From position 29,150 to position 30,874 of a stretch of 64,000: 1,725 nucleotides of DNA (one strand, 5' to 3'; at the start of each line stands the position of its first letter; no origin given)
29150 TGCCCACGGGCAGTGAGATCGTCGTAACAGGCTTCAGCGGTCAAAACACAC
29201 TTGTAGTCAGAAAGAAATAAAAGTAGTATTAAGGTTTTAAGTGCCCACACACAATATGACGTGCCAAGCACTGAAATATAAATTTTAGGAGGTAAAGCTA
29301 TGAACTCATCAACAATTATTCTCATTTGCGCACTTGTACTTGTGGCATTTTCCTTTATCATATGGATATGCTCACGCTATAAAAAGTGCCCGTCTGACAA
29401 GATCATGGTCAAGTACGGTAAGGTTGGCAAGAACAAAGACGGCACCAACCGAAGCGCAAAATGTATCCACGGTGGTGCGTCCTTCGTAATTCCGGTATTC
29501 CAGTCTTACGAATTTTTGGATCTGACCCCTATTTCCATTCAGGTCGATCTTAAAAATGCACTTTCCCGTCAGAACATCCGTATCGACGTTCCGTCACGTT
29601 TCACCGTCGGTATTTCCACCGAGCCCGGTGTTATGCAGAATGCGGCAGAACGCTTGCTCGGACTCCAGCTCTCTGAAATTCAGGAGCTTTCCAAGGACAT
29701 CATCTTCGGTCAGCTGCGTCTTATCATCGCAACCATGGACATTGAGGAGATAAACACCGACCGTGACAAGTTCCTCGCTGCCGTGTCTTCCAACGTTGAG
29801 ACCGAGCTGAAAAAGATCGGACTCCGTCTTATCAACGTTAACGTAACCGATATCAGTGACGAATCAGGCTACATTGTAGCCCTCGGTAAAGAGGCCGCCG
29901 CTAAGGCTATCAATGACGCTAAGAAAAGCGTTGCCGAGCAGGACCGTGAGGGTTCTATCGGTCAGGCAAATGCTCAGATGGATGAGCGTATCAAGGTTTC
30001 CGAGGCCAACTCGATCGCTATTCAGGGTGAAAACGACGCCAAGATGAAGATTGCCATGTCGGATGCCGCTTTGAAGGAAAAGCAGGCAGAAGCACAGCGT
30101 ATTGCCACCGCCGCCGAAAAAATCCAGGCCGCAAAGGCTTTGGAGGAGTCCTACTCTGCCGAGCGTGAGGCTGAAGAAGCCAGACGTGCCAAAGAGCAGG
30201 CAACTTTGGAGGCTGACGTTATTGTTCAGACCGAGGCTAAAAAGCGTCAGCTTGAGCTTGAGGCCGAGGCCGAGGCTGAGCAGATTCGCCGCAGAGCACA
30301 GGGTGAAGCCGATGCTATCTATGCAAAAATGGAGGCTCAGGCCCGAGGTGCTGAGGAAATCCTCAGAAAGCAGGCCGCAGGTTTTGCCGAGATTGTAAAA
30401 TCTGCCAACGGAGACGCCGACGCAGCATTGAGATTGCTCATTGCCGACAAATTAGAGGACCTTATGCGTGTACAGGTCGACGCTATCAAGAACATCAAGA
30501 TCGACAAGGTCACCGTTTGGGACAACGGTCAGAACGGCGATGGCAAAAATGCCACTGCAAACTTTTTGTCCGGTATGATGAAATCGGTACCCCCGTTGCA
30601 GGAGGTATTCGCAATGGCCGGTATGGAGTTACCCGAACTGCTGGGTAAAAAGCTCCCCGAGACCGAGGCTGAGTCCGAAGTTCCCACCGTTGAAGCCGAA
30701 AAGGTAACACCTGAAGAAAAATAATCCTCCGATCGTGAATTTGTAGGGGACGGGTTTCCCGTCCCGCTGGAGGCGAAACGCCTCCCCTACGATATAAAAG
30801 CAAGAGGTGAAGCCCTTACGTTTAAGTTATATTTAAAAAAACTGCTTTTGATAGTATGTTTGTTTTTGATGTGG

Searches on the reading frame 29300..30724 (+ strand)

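Call 83: search_protein_families(library=pfam, proteins=[window:29300-30724:+], max_evalue=0.001)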
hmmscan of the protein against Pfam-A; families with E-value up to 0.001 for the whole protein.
window:29300-30724:+ (474 aa): 1 family
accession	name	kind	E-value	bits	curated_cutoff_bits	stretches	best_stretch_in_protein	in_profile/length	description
PF01145.31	Band_7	-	2.9e-26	93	23.6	1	39-215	14-175/176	SPFH domain / Band 7 family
